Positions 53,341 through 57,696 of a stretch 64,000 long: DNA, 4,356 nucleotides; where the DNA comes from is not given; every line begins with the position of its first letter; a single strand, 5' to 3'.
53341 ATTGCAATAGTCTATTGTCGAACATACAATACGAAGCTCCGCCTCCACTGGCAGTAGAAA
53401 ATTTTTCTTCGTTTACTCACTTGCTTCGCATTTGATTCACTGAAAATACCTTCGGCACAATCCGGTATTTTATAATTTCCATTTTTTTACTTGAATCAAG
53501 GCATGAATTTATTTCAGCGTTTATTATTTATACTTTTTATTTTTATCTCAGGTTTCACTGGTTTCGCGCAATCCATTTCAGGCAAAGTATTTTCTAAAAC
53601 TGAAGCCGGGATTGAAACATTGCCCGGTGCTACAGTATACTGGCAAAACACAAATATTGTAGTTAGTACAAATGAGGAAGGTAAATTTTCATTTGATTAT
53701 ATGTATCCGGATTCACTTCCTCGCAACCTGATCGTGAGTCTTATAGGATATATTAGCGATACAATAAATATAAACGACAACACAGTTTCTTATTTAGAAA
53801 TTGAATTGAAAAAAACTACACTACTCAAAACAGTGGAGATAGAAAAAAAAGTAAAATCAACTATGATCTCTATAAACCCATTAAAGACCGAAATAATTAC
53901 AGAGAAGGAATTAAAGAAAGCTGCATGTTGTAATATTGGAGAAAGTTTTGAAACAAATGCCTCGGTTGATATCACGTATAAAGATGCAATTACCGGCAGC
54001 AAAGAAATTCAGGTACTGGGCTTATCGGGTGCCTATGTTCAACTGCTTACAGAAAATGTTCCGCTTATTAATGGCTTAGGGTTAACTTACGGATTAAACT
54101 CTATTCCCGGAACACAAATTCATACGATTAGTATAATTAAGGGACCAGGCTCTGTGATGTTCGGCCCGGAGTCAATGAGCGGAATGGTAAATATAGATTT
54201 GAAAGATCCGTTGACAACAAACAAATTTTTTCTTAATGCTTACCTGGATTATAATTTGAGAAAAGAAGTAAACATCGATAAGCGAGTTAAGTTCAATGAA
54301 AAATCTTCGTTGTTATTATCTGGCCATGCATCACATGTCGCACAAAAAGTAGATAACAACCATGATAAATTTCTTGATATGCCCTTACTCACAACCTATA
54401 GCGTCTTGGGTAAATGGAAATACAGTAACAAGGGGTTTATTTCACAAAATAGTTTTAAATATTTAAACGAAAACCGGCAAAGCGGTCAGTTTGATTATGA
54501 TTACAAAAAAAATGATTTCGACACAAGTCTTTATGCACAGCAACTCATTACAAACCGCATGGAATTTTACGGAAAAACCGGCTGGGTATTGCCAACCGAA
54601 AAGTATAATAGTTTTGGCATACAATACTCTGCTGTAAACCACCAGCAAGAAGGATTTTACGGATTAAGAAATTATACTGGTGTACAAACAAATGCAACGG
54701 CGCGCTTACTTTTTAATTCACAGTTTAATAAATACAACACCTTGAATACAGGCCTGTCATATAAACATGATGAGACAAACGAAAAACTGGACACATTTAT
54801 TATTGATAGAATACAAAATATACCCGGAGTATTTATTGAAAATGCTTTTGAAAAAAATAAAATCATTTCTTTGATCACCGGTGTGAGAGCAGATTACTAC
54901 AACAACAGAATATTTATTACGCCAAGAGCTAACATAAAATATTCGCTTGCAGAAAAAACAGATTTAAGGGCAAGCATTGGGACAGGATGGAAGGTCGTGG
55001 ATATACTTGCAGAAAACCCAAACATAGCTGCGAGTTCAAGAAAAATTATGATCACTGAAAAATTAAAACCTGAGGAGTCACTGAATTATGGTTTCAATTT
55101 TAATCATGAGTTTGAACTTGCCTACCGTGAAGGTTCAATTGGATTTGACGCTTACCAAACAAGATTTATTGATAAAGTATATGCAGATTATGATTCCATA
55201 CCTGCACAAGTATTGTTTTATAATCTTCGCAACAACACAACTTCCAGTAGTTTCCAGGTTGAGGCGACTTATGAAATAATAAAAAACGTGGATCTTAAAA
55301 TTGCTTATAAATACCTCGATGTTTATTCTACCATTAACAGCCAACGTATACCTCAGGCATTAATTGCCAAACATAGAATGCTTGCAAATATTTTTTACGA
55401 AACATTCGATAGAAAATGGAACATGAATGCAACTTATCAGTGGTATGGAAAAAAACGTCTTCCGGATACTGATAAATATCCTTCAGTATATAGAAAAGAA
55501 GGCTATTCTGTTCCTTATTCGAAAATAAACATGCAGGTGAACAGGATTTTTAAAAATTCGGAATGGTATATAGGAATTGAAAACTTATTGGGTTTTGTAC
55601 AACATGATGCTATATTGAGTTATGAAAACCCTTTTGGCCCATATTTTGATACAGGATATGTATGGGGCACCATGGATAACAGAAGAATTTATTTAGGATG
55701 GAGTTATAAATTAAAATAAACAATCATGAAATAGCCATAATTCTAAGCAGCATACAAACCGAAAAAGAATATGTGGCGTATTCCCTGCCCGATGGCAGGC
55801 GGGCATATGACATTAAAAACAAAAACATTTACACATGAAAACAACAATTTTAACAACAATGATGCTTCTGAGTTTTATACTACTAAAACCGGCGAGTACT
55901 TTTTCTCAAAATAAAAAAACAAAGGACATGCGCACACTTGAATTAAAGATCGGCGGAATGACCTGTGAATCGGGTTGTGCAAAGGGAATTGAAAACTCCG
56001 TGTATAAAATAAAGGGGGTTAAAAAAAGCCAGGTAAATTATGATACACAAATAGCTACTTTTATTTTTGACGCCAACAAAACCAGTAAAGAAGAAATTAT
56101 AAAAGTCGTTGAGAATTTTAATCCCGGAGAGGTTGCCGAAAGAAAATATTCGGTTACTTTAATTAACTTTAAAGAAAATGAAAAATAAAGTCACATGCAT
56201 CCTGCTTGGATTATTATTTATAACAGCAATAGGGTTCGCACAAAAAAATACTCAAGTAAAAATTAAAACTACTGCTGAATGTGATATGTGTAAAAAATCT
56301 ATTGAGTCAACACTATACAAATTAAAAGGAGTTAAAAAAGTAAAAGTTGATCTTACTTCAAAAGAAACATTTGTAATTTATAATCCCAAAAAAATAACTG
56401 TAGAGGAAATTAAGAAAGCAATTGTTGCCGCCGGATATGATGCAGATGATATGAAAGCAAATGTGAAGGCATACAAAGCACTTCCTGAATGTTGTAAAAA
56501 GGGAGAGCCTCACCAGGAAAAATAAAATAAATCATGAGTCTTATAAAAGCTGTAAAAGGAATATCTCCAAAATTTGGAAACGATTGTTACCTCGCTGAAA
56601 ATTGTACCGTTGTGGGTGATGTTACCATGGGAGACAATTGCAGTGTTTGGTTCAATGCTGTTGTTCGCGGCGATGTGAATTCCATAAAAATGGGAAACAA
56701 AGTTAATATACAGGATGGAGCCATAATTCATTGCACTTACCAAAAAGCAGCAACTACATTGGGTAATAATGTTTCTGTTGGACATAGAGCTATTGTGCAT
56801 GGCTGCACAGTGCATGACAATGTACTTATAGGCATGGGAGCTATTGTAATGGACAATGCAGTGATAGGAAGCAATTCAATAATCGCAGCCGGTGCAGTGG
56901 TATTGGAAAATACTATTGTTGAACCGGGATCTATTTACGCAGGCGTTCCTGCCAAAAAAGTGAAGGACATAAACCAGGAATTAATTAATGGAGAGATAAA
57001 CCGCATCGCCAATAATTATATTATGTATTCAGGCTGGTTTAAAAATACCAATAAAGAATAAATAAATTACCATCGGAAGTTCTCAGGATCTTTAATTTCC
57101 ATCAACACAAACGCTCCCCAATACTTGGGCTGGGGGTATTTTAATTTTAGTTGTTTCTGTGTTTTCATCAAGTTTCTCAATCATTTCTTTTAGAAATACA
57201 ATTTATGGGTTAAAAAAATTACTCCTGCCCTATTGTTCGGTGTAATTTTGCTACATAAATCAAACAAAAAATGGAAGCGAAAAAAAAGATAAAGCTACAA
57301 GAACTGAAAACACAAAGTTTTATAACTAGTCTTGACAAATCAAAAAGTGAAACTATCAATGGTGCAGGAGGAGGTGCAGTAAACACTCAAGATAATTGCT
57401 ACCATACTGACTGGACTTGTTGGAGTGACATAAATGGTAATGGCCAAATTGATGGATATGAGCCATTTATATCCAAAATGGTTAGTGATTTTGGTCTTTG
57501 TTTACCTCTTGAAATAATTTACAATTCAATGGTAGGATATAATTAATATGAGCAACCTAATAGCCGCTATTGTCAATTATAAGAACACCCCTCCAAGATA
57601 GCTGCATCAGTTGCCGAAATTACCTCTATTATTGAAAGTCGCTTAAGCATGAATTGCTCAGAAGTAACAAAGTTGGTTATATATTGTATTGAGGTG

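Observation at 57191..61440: Four copies of a fixed-geometry ~60-nt promoter module ~80 nt upstream of start codons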

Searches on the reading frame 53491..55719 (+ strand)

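Call 72: search_protein_families(library=pfam, proteins=[window:53491-55719:+], max_evalue=0.001)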
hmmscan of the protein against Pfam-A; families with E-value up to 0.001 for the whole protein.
window:53491-55719:+ (742 aa): 3 families
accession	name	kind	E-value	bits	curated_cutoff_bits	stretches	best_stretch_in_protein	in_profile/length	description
PF13715.12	CarbopepD_reg_2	-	2.5e-11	43.9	32.2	1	29-112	1-83/88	CarboxypepD_reg-like domain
PF07715.20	Plug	-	5.4e-10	40.2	23.9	1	131-231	7-106/107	TonB-dependent Receptor Plug Domain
PF13620.12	CarboxypepD_reg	-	6.6e-05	23.6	32.3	1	28-106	1-81/82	Carboxypeptidase regulatory-like domain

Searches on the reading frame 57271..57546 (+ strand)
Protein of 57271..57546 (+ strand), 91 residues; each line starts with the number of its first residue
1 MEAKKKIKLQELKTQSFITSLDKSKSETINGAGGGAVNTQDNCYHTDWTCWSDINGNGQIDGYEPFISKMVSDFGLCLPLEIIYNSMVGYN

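Call 6: search_protein_families(library=pfam, proteins=[window:57271-57546:+], max_evalue=0.1)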
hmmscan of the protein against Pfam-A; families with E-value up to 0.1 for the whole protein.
window:57271-57546:+ (91 aa): 0 families

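Call 7: search_protein_families(library=ncbifam, proteins=[window:57271-57546:+], max_evalue=0.1)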
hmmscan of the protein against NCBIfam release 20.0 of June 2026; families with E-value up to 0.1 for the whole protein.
window:57271-57546:+ (91 aa): 2 families
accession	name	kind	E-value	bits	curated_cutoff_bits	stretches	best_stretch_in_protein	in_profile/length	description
NF038180.1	leader_pinensin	domain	2.8e-09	36.7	24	1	5-31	1-27/28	pinensin family lanthipeptide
NF005881.0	PRK07832.1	equivalog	0.0088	15.3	296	1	27-72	90-135/287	SDR family oxidoreductase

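Call 56: find_homologous_proteins(query=window:57271-57546:+, max_evalue=0.01)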
Query window:57271-57546:+ (91 aa): 1 proteins with E <= 0.01 among 1 candidates.
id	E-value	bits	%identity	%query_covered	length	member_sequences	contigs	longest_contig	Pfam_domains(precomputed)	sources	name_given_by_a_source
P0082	2.4e-56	205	100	100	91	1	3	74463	-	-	-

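Call 81: find_encoding_contigs(protein=window:57271-57546:+, flank=10000, max_places=10)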
Protein window:57271-57546:+ (91 aa): 4 contigs read that carry it; 4 places shown.
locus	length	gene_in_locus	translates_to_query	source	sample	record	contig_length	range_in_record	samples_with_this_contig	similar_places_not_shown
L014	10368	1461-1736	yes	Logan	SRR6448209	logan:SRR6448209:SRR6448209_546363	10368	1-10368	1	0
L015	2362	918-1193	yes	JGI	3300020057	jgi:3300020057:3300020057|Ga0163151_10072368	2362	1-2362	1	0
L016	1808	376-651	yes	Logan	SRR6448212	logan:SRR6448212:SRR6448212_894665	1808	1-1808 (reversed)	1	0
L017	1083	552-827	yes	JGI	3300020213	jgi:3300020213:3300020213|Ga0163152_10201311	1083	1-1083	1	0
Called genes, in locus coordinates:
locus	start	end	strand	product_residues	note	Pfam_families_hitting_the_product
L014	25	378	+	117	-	PF00403:HMA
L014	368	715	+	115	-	PF00403:HMA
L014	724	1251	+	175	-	PF00132:Hexapep (weak), PF25087:GMPPB_C (faint), PF25084:LbH_EIF2B (weak), PF21711:DCTN5 (weak), PF25084:LbH_EIF2B (weak), PF00132:Hexapep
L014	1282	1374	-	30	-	-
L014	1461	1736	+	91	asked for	-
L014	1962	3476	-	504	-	-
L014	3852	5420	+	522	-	PF18962:Por_Secre_tail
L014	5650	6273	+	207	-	-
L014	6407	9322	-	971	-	PF13424:TPR_12, PF13374:TPR_10 (weak), PF13424:TPR_12, PF24885:TPR_NPHP3, PF13424:TPR_12, PF13374:TPR_10, PF13424:TPR_12, PF12770:CHAT, +8 more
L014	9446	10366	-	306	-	?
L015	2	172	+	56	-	?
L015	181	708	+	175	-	PF00132:Hexapep (weak), PF25087:GMPPB_C (faint), PF25084:LbH_EIF2B (weak), PF21711:DCTN5 (weak), PF25084:LbH_EIF2B (weak), PF00132:Hexapep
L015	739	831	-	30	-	-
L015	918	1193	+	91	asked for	-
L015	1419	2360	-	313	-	?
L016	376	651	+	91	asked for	-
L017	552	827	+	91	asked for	-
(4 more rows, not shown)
